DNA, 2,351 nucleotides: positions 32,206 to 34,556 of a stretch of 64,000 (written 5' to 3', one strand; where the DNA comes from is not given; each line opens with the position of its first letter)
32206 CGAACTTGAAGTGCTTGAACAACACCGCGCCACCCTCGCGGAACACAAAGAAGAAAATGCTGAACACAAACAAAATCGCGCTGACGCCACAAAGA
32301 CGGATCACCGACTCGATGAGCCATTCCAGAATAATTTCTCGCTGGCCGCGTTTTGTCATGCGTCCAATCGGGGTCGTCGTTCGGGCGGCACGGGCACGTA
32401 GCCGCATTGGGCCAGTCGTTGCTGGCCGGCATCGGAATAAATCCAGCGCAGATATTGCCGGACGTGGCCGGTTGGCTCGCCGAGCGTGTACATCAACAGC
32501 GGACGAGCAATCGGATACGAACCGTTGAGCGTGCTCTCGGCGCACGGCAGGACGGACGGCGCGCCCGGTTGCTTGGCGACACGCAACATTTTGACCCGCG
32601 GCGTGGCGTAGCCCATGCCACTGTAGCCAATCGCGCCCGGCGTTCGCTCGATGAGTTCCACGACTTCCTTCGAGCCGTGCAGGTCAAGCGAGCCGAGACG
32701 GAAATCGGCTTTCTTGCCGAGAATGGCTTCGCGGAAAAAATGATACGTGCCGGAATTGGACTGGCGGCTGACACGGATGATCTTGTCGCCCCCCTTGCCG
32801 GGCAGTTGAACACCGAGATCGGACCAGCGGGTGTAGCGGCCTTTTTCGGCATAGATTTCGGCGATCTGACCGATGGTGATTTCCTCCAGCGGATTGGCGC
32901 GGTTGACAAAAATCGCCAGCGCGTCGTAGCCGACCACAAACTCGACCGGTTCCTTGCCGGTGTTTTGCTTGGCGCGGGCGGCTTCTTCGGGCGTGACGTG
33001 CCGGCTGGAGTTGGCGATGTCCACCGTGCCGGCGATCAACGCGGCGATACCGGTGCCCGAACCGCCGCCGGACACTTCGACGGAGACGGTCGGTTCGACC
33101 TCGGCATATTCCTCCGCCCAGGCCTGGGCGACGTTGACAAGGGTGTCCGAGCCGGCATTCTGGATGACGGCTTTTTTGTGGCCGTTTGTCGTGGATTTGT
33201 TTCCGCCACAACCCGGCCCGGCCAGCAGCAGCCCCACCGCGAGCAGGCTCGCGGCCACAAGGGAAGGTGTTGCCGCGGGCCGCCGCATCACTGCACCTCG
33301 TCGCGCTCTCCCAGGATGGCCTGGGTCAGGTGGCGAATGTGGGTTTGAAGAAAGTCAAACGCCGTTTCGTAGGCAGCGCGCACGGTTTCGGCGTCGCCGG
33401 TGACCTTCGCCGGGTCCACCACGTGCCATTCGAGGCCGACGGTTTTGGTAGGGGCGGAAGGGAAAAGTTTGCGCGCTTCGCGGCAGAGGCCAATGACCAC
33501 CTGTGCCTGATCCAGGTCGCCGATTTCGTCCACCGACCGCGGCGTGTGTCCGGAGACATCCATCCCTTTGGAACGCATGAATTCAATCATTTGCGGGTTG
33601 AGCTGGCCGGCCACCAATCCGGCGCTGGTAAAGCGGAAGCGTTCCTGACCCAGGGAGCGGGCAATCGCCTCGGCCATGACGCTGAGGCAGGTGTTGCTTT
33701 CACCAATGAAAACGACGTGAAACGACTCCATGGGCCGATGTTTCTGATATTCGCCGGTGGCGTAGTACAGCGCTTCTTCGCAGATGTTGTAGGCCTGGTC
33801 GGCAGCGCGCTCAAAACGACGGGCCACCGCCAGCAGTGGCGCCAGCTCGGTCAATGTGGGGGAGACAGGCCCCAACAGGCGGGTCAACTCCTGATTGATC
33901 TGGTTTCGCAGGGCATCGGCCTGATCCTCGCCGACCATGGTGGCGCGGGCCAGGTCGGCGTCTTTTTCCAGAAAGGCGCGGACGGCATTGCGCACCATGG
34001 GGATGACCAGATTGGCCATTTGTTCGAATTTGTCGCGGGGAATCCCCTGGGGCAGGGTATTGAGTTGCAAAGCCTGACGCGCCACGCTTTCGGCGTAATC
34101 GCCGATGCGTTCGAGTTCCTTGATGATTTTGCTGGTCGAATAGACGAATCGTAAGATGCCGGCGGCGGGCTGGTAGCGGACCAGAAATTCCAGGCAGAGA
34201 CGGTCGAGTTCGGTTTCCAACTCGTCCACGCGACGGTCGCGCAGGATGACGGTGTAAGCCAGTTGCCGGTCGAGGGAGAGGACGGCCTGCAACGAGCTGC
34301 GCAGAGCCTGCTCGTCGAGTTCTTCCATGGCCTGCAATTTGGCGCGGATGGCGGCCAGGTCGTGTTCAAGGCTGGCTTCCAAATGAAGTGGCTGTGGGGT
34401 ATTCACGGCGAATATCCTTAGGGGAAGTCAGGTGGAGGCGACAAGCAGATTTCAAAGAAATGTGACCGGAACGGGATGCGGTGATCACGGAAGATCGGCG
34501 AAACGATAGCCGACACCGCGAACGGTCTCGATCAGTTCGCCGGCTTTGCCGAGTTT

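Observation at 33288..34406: PhoU fused to an LMW-phosphatase/ArsC-like domain whose catalytic Cys and Arg are missing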

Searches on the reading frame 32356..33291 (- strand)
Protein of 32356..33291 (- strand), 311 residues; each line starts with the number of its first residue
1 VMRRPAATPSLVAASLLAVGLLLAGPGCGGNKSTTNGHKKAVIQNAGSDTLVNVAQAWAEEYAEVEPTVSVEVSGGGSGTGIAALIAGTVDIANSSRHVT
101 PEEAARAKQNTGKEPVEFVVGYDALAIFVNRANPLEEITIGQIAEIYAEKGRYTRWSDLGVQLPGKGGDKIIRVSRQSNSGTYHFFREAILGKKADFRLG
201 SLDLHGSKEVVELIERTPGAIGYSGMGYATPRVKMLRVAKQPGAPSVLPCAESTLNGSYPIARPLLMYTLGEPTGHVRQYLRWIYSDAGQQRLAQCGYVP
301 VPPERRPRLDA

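Call 3: search_protein_families(library=pfam, proteins=[window:32356-33291:-], max_evalue=0.01)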
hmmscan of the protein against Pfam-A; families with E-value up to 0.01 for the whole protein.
window:32356-33291:- (311 aa): 3 families
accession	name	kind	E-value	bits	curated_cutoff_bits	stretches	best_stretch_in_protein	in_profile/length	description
PF12849.12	PBP_like_2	-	1.8e-40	139.9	27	1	35-287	2-266/267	PBP superfamily domain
PF12727.12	PBP_like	-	9.5e-10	38.4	27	1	59-231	1-156/193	PBP superfamily domain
PF13531.11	SBP_bac_11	-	3.5e-05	24.1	25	1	46-145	4-98/227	Bacterial extracellular solute-binding protein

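Call 42: search_protein_families(library=ncbifam, proteins=[window:32356-33291:-], max_evalue=1e-10)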
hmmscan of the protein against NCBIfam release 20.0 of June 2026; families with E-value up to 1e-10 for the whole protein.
window:32356-33291:- (311 aa): 2 families
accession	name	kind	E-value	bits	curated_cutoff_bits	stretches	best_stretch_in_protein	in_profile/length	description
TIGR02136.1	ptsS_2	subfamily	1.1e-65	221.8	206.6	1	15-301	8-295/295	phosphate ABC transporter substrate-binding protein PstS family protein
TIGR00975.1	3a0107s03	equivalog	5.9e-18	65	205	1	43-243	1-215/315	phosphate ABC transporter substrate-binding protein PstS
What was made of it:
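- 32356..33291 (-): pstS2, the periplasmic phosphate-binding protein. Its start overlaps the fusion's stop codon (GTGA). TIGR02136 scores 222 bits against a cut-off of 207 (call 42).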

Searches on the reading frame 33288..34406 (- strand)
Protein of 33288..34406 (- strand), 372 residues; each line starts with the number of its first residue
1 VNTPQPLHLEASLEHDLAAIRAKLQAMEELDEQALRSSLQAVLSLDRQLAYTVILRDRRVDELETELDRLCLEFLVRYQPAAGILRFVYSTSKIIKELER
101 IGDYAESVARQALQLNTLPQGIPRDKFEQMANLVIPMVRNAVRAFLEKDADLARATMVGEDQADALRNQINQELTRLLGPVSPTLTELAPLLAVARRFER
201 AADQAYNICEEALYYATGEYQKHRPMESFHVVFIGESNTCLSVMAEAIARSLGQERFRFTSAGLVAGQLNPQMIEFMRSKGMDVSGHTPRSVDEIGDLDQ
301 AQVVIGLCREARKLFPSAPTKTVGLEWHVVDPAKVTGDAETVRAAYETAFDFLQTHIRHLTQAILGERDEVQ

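Call 3: search_protein_families(library=pfam, proteins=[window:33288-34406:-], max_evalue=0.01)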
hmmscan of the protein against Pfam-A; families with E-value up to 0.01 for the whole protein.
window:33288-34406:- (372 aa): 3 families
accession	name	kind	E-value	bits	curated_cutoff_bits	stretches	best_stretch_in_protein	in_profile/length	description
PF01895.24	PhoU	-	1.3e-36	125.3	23.5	2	26-111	3-88/89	PhoU domain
PF01451.26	LMWPc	-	6.4e-12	46.3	23.2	1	231-347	1-134/144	Low molecular weight phosphotyrosine protein phosphatase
PF01865.21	PhoU_div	-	0.00013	21.8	24.4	0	24-111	131-207/214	Protein of unknown function DUF47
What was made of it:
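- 33312..33722 (-): ArsC/LMW-phosphatase-fold domain, residues 229-365, catalytically dead. Pfam LMWPc (call 3).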

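Call 4: search_protein_families(library=ncbifam, proteins=[window:33288-34406:-], max_evalue=0.01)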
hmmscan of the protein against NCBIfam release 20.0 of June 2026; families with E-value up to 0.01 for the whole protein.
window:33288-34406:- (372 aa): 5 families
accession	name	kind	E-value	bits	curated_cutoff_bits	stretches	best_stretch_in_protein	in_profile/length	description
TIGR02135.1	phoU_full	equivalog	1.6e-45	155.3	130.25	1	13-219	3-210/212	phosphate signaling complex protein PhoU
NF008332.0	PRK11115.1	equivalog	2.6e-32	112.3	342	1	8-229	9-230/239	phosphate signaling complex protein PhoU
TIGR02691.1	arsC_pI258_fam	equivalog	8.3e-20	71.4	174.3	1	232-359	2-128/129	arsenate reductase (thioredoxin)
NF010053.0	PRK13530.1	subfamily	4.8e-16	59.3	215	1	231-336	6-110/133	arsenate reductase (thioredoxin)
TIGR02689.1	ars_reduc_gluta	equivalog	5.5e-15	55.7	157.6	1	231-333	3-104/126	arsenate reductase, glutathione/glutaredoxin type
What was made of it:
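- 33741..34406 (-): PhoU half, residues 1-222. Six helices, two PhoU repeats. Both E-R-x-x-D motifs are kept (E99..D103, E199..D203). Pfam and NCBIfam (calls 3, 4).
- On PhoU (phosphate signalling complex protein): TIGR02135 scores 155.3 bits against a cut-off of 130.25, covering residues 13-219 (call 4).
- On LMW-phosphatase / thioredoxin-coupled ArsC: 71.4 bits against 174.3 (call 4).
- Checked: NCBIfam phoU_full scores 155 bits against a cut-off of 130. arsC_pI258_fam scores only 71 bits against 174 (call 4).
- The score is far below the ArsC equivalog cut-off, 71 against 174 bits (call 4).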

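Call 6: find_homologous_proteins(query=window:33288-34406:-, max_evalue=0.00001)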
Query window:33288-34406:- (372 aa): 1114 proteins with E <= 0.00001 among 8000 candidates; the best 120 are listed.
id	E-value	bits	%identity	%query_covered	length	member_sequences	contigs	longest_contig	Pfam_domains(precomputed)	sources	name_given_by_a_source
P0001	7.3e-239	810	100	100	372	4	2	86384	PF01895.25,PF01451.28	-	-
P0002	7.4e-209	711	87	100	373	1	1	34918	PF01895.25,PF01451.28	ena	-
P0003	1.5e-199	680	85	99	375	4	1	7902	PF01865.22,PF01895.25,PF01451.28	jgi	jgi:phosphate transport system protein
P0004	2.7e-187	640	78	99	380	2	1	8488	PF01895.25,PF01451.28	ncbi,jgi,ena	-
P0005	1.2e-168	579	73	99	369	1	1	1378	PF01895.25,PF01451.28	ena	-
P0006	4.1e-167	574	71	99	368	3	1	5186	PF01865.22,PF01895.25,PF01451.28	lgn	-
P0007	1.7e-166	572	71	99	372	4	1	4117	PF01895.25,PF01451.28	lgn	-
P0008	2.0e-166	571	71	99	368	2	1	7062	PF01865.22,PF01895.25,PF01451.28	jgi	jgi:phosphate transport system protein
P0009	9.6e-166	569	71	98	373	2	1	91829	PF01895.25,PF01451.28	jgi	-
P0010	7.9e-163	560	68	100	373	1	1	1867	PF01895.25,PF01451.28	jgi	jgi:phosphate transport system protein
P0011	7.7e-162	556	70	99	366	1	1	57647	PF01895.25,PF01451.28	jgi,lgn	-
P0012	8.9e-162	556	70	99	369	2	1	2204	PF01895.25,PF01451.28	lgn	-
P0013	1.8e-159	548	70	97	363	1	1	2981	PF01895.25,PF01451.28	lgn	-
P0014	4.5e-159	547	69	99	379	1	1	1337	PF01895.25,PF01451.28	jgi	jgi:phosphate transport system protein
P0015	3.3e-158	544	67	100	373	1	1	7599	PF01895.25,PF01451.28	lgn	-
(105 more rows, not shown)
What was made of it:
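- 33288..34406 (-): phoU-pseudoArsC fusion gene (372 aa, GTG start, AAGGA Shine-Dalgarno-like site upstream). An identical protein was seen on 2 contigs (call 6).
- The identical protein occurs on two contigs (call 6). More than 1,000 clusters match at E<=1e-5, and all 120 listed have both Pfam domains at about 370-380 aa (call 6).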

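Call 13: find_related_loci(query=window:33288-34406:-, collection=genome_contigs, flank=8000)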
Query window:33288-34406:- (372 aa) in genome_contigs; peptide patterns used: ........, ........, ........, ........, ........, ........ (x = any residue, [..] = any of these).
600 stretches matched a pattern (row limit reached: there are more); 425 encode a relative of the query (tblastn E <= 1e-3); the best 80 are kept; 80 distinct loci.
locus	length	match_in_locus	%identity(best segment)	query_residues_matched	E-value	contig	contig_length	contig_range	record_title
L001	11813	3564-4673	78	1-370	0e+0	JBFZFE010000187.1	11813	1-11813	MAG: Verrucomicrobiota bacterium isolate PPR_0607 k121_2794816, whole genome shotgun sequence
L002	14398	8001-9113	55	3-372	5e-123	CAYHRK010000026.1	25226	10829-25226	MAG TPA_asm: uncultured Vicinamibacterales bacterium isolate ERP119705_co14_214 genome assembly, contig: NODE_1658_lengt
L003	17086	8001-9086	53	8-369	1e-121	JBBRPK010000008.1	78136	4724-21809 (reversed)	MAG: Verrucomicrobiota bacterium isolate La1_metabat2.433 LA1C_B2.433_k141_3700947L_78136_cov_23.0480, whole genome shot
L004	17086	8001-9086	52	8-369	2e-121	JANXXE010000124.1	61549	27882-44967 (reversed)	MAG: Myxococcales bacterium isolate GL140_2_metabat_379_sub GL140_2_k141_1657401, whole genome shotgun sequence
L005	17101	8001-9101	53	3-370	3e-120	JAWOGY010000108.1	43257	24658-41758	MAG: Vicinamibacterales bacterium isolate CWP4-1.bin.183 k191_3858983, whole genome shotgun sequence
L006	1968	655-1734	53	8-367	5e-127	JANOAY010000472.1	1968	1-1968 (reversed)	MAG: Pedosphaera sp. isolate VAR_18_metabat_257_sub VAR_18_k141_804274, whole genome shotgun sequence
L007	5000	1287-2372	52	8-369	2e-118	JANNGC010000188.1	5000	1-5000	MAG: Pedosphaera sp. isolate OTE_75_metabat_229 OTE_75_k141_4489209, whole genome shotgun sequence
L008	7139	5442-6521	52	8-367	1e-117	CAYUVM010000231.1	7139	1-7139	MAG TPA_asm: uncultured Cytophagia bacterium isolate SRP173033_co3_178 genome assembly, contig: NODE_15210_length_7139_c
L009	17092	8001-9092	52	4-367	1e-116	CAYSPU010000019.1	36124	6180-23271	MAG TPA_asm: uncultured Verrucomicrobiota bacterium isolate SRP263991_co5_69 genome assembly, contig: NODE_2419_length_3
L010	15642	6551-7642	49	4-368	6e-114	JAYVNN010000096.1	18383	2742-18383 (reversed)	MAG: Chthoniobacter sp. isolate GL65_DN_metabat_42_sub GL65_DN_metabat_42_sub_95, whole genome shotgun sequence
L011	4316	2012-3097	50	8-369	5e-114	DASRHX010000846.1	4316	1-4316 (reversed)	MAG TPA_asm: Bryobacteraceae bacterium isolate SMAG_U10095 k141_954756, whole genome shotgun sequence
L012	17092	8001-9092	50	6-369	6e-113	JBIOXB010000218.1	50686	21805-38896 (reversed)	MAG: bacterium isolate MAG067 k127_4919530, whole genome shotgun sequence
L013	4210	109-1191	50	6-367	2e-113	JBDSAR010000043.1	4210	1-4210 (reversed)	MAG: Chthoniobacteraceae bacterium isolate cluster1_bin.114 k127_11038957, whole genome shotgun sequence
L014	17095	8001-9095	46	4-368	1e-111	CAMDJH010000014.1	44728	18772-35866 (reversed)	MAG: Akkermansia muciniphila isolate ZH-13nov19-140 genome assembly, contig: ZH-13nov19-C930, whole genome shotgun seque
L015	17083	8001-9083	50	6-367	1e-110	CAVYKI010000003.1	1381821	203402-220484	MAG: uncultured Verrucomicrobiae bacterium isolate MFD01275.bin.2.132 genome assembly, contig: contig_1766, whole genome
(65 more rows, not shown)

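Call 18: predict_structure(alignment_id=A1)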
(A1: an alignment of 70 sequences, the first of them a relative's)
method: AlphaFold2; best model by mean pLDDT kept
length: 372 residues; sequences in the alignment: 70
mean_pLDDT: 90.3   pTM: 0.64
mean pLDDT of the five models: 90.3, 90.1, 88.9, 88.1, 87.9
residues with pLDDT >= 90: 276; 70-90: 63; 50-70: 25; < 50: 8
segments of 3 or more residues with pLDDT < 50: 1-4, 369-372
pLDDT, mean of each block of 10 residues (from residue 1): 56 91 98 99 98 98 97 84 80 97 98 92 96 99 97 95 95 83 72 97 97 86 70 95 97 92 94 96 94 87 93 81 90 92 96 96 73 40
secondary structure, 60 per line:
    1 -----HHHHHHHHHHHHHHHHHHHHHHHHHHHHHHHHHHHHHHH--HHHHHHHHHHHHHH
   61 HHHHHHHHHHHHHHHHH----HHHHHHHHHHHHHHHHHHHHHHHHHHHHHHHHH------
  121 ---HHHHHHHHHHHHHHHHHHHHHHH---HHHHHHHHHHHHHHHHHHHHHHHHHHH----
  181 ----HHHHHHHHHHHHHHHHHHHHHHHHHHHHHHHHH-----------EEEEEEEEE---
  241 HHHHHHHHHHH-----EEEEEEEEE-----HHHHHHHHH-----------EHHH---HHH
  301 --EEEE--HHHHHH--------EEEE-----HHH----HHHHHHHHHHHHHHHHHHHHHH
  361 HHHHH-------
elements in order: H6-44 H47-77 H82-114 H124-146 H150-176 H185-217 E229-237 H241-251 E257-265 H271-279 E303-306 H309-314 E323-326 H339-365
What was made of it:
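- AF2 gives pTM of only 0.64, so the relative placement of the two halves is not defined (call 18).
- Tried and rejected: This could not be judged, because only summary statistics of the AF2 model are returned (pTM 0.64, call 18).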

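Call 23: fold_search(model_id=the predicted structure, library=pdb)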
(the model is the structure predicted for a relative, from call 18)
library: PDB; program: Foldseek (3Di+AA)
matches with E <= 10: 645; with E <= 0.001: 44
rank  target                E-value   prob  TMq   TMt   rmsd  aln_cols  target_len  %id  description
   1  1t72_B                9.3e-11  1.00  0.54  0.93   1.5       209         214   32  Crystal structure of phosphate transport system protein phoU from Aquifex aeolicus (released 2004-12-07)
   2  4q25_A                1.9e-10  1.00  0.53  0.92   1.8       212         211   31  Crystal structure of PhoU from Pseudomonas aeruginosa (released 2015-02-18)
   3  1t72_A                2.5e-10  1.00  0.55  0.93   1.5       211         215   32  Crystal structure of phosphate transport system protein phoU from Aquifex aeolicus (released 2004-12-07)
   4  1t72_G                2.6e-10  1.00  0.54  0.94   1.4       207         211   31  Crystal structure of phosphate transport system protein phoU from Aquifex aeolicus (released 2004-12-07)
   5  1t72_E                3.6e-10  1.00  0.54  0.93   1.3       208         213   31  Crystal structure of phosphate transport system protein phoU from Aquifex aeolicus (released 2004-12-07)
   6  4q25_B                6.7e-10  1.00  0.52  0.91   1.8       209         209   32  Crystal structure of PhoU from Pseudomonas aeruginosa (released 2015-02-18)
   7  1t8b_A                7.3e-10  1.00  0.53  0.94   1.5       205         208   32  Crystal structure of refolded PHOU-like protein (gi 2983430) from Aquifex aeolicus (released 2004-12-07)
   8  2i0m                  4.8e-09  1.00  0.51  0.90   2.0       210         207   25  Crystal structure of the phosphate transport system regulatory protein PhoU from Streptococcus pneumoniae (released 2006-09-19)
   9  1xwm                  5.5e-09  1.00  0.48  0.82   3.5       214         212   29  The crystal structure of PhoU (phosphate uptake regulator), Structural genomics (released 2004-12-14)
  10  1sum                  1.7e-08  1.00  0.53  0.85   2.0       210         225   24  Crystal structure of a hypothetical protein at 2.0 A resolution (released 2004-08-24)
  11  1jl3_A                2.8e-08  1.00  0.34  0.88   2.0       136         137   28  Crystal Structure of B. subtilis ArsC (released 2001-10-24)
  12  1rxe                  6.5e-08  1.00  0.31  0.82   2.7       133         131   25  ArsC complexed with MNB (released 2004-06-01)
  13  8p5n_B                4.7e-07  1.00  0.32  0.80   3.3       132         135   28  Arsenate reductase (ArsC2) from Deinococcus indicus, co-crystallized with arsenate (released 2023-08-30)
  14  2cd7                  4.7e-07  1.00  0.31  0.81   2.8       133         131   26  Staphylococcus aureus pI258 arsenate reductase (ArsC) H62Q mutant (released 2006-06-28)
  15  8p6m_B                5.1e-07  1.00  0.31  0.83   3.0       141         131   28  Arsenate reductase (ArsC2) from Deinococcus indicus (released 2023-08-30)
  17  1jl3_D                6.4e-07  1.00  0.31  0.88   2.2       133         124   26  Crystal Structure of B. subtilis ArsC (released 2001-10-24)
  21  1jl3_C                1.9e-06  1.00  0.30  0.88   2.4       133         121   26  Crystal Structure of B. subtilis ArsC (released 2001-10-24)
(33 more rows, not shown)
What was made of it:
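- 33741..34406 (-): Foldseek 1t72 TM 0.93 (call 23).
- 33312..33722 (-): Foldseek 1jl3 TM 0.88 (call 23).
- On PhoU (phosphate signalling complex protein): The AF2 model has six helices, and Foldseek gives TM 0.93 to 1t72 (calls 18, 23).
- On LMW-phosphatase / thioredoxin-coupled ArsC: Foldseek gives TM 0.88 to 1jl3 (call 23).
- Checked: The N half matches PhoU 1t72 (TM 0.93) and the C half matches ArsC 1jl3 (TM 0.88) (calls 18, 23).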
